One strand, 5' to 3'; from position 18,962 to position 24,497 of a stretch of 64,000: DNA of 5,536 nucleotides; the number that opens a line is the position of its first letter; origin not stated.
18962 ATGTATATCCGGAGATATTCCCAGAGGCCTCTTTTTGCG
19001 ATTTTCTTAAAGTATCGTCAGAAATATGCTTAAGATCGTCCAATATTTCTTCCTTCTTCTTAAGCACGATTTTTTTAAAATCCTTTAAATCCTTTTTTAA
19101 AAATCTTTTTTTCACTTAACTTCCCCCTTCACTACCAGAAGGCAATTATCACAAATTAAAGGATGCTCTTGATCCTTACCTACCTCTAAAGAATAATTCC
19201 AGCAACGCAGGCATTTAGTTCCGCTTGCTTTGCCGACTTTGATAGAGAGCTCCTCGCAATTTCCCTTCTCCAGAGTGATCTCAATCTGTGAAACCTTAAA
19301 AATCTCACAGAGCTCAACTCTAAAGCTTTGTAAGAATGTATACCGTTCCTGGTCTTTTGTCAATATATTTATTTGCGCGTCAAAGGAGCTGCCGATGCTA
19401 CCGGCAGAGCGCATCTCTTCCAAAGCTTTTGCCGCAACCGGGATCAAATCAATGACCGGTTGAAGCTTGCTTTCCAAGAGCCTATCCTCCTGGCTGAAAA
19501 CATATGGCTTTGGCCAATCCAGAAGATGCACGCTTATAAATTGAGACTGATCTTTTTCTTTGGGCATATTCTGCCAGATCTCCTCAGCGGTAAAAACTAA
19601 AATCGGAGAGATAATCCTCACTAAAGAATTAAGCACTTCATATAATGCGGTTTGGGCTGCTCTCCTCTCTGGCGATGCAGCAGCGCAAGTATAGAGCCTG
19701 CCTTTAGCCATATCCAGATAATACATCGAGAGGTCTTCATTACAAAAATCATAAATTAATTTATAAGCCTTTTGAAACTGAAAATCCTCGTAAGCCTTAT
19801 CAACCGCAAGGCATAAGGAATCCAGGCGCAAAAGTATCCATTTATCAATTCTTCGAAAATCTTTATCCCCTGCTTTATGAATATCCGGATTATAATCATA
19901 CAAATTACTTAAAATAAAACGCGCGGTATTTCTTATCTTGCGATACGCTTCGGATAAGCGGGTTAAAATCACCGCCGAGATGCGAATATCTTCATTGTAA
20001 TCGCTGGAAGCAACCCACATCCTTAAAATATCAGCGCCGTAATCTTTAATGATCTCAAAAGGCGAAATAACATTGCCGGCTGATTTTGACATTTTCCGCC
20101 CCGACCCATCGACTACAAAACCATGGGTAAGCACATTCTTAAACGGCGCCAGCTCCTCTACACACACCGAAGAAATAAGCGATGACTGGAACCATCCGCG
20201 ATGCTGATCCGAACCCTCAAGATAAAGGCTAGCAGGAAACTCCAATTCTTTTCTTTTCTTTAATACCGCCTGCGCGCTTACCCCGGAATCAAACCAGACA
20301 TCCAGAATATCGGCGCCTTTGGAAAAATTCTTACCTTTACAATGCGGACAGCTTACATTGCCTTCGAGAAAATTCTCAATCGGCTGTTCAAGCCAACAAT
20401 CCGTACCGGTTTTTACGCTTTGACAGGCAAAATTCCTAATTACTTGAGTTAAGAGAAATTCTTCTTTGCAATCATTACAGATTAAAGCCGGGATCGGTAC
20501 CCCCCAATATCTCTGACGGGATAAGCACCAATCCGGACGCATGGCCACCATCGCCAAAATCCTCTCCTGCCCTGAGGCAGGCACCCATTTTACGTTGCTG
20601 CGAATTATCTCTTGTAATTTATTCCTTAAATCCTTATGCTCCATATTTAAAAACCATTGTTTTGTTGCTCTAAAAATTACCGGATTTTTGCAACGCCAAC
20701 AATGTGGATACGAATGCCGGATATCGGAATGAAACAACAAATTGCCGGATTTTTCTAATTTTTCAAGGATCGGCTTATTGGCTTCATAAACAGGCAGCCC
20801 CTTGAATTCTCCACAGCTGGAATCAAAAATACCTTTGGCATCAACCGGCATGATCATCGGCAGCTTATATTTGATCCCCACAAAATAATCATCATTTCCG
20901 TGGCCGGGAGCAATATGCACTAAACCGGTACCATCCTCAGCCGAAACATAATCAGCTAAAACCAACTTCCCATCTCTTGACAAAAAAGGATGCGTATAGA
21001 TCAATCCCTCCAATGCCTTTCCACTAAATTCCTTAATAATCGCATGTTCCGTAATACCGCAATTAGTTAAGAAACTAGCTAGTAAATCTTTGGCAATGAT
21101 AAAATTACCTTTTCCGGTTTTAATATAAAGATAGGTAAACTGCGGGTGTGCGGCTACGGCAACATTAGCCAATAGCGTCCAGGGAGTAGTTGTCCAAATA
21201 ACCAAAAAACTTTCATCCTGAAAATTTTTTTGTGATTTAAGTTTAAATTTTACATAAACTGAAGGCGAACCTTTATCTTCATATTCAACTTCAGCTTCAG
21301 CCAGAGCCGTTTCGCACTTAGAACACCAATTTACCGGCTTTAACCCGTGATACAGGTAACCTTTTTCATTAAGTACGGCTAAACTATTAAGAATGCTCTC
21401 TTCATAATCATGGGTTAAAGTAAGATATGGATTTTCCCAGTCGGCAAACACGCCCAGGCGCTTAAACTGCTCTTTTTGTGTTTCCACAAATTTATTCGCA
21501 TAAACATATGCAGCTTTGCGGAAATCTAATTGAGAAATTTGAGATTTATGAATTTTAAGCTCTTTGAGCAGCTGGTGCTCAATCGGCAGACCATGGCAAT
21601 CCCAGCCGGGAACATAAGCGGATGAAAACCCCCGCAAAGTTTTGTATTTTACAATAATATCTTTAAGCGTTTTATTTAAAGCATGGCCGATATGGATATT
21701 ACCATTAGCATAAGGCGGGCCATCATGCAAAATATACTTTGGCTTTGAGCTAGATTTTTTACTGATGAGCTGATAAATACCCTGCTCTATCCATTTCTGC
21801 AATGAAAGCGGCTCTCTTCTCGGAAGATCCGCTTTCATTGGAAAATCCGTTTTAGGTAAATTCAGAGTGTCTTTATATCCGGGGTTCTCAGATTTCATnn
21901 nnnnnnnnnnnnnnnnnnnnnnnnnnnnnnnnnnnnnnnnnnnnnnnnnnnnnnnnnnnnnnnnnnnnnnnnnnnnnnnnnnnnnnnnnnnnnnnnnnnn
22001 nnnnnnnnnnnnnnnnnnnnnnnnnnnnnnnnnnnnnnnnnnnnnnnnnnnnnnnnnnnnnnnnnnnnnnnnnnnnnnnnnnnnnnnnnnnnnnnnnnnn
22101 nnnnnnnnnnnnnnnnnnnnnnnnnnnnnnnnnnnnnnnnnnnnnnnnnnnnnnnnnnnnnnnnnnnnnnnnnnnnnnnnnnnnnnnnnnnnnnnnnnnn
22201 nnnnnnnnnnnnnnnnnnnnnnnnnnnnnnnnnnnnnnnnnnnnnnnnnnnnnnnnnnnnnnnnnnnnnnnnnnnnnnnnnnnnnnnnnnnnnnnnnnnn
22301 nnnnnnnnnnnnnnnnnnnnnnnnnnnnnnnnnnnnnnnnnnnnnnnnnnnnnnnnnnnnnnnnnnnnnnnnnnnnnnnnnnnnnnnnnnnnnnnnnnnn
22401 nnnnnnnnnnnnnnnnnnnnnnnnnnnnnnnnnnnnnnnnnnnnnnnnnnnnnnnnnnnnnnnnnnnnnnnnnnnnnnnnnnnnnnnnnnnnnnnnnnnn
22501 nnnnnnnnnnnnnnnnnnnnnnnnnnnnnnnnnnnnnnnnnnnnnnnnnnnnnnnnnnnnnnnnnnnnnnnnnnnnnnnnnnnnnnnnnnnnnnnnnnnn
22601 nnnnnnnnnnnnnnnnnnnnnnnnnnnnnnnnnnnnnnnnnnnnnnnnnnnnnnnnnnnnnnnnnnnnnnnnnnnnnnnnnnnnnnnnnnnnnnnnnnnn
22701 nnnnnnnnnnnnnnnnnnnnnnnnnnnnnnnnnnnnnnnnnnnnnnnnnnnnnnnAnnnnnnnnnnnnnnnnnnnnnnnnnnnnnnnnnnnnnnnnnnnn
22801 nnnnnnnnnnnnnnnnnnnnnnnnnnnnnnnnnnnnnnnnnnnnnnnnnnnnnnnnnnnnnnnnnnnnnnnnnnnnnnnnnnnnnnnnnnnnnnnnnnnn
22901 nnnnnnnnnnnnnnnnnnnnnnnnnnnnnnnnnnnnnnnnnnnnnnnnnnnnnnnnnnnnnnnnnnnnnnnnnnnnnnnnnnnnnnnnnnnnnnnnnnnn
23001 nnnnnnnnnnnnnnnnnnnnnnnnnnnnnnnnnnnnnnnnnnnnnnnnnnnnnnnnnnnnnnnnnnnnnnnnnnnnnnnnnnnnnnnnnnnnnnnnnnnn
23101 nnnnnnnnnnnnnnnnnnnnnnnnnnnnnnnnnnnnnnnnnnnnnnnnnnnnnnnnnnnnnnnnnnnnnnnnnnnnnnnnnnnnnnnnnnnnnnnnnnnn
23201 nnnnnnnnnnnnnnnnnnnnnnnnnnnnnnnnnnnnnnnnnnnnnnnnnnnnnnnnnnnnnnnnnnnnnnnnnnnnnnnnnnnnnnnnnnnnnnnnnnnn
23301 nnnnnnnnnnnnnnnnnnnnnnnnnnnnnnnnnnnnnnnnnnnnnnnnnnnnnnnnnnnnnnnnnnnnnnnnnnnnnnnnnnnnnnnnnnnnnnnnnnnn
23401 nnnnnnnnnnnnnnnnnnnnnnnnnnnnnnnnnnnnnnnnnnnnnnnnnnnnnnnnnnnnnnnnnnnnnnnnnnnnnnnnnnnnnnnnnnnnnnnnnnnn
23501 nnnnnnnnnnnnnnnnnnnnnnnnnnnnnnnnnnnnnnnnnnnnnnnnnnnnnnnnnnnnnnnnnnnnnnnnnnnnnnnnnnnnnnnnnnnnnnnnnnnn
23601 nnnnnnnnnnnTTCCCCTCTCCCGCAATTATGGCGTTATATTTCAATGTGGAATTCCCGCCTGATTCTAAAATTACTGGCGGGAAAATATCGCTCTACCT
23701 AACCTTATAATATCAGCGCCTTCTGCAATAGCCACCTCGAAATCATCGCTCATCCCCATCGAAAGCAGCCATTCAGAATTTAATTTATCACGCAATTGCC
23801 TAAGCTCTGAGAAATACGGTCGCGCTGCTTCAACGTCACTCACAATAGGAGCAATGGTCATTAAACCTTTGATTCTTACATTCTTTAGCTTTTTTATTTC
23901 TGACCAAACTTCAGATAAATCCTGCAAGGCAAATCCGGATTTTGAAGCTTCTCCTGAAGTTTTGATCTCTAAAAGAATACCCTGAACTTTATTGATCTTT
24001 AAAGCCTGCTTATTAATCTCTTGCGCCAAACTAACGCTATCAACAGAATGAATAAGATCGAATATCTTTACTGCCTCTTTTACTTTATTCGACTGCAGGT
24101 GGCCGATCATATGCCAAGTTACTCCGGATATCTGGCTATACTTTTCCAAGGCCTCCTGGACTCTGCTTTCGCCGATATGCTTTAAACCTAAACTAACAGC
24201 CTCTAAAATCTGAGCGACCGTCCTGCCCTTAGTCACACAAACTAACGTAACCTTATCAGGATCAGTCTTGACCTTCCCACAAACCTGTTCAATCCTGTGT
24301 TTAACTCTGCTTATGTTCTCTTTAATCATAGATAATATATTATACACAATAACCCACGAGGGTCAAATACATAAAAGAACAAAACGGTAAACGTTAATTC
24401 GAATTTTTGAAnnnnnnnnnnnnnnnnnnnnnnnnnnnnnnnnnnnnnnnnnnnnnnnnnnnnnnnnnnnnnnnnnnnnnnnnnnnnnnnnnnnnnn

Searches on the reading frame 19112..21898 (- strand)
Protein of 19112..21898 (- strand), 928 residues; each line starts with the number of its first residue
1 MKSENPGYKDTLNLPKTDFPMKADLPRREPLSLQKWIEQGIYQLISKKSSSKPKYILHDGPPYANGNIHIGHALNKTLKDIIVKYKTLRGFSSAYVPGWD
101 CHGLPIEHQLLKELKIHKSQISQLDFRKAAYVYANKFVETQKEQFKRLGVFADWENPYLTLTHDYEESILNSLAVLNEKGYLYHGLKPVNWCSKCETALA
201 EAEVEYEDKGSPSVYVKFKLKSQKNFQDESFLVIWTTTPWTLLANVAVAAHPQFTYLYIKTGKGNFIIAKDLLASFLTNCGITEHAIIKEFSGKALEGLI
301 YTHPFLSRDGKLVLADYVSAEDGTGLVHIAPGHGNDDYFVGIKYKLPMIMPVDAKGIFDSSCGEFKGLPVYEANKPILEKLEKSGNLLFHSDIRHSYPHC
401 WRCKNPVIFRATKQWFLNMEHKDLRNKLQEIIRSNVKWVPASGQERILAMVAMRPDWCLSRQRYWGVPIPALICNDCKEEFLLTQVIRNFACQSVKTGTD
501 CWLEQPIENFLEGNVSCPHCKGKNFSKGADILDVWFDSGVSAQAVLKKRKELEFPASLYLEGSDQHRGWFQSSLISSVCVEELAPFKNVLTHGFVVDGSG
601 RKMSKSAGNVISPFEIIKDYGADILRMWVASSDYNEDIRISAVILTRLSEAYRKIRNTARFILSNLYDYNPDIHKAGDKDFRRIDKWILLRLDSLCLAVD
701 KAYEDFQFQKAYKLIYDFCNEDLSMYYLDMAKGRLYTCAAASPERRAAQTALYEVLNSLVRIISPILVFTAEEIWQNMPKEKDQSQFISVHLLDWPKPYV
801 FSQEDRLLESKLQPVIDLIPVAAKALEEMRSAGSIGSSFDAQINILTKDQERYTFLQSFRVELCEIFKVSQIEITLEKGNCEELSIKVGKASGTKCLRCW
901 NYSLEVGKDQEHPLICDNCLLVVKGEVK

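Call 66: search_protein_families(library=pfam, proteins=[window:19112-21898:-], max_evalue=0.001)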
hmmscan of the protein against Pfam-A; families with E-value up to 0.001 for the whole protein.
window:19112-21898:- (928 aa): 7 families
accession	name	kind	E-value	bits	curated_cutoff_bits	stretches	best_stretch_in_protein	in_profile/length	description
PF00133.28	tRNA-synt_1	-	2e-133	445.6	22.7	1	33-641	3-414/414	tRNA synthetases class I (I, L, M and V)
PF08264.19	Anticodon_1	-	2.6e-32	112.2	25.1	1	685-843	1-146/148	Anticodon-binding domain of tRNA ligase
PF09334.17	tRNA-synt_1g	-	5e-27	95.1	20.1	3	62-205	8-136/391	tRNA synthetases class I (M)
PF06827.20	zf-FPG_IleRS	-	3.3e-08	33.6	21.3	1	895-920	3-28/30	Zinc finger found in FPG and IleRS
PF01406.26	tRNA-synt_1e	-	4.7e-07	29.9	27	1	576-642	228-293/301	tRNA synthetases class I (C) catalytic domain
PF01921.24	tRNA-synt_1f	-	3.6e-06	26.6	27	1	590-658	270-338/360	tRNA synthetases class I (K)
PF13603.12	tRNA-synt_1_2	-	0.0004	20.3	25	0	275-352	60-140/185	Leucyl-tRNA synthetase, editing domain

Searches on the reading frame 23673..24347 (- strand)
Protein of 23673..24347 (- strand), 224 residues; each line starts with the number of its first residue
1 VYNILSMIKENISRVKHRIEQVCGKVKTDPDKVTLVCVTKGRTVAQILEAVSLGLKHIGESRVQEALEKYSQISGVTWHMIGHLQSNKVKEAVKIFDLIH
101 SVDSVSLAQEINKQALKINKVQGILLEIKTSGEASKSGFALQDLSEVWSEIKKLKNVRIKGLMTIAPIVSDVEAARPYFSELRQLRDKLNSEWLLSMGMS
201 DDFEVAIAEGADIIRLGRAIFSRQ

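Call 66: search_protein_families(library=pfam, proteins=[window:23673-24347:-], max_evalue=0.001)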
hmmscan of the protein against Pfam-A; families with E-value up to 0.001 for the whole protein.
window:23673-24347:- (224 aa): 1 family
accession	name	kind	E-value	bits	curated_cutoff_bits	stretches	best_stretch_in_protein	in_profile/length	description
PF01168.26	Ala_racemase_N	-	1.2e-23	84.4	24.1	1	12-221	3-216/220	Alanine racemase, N-terminal domain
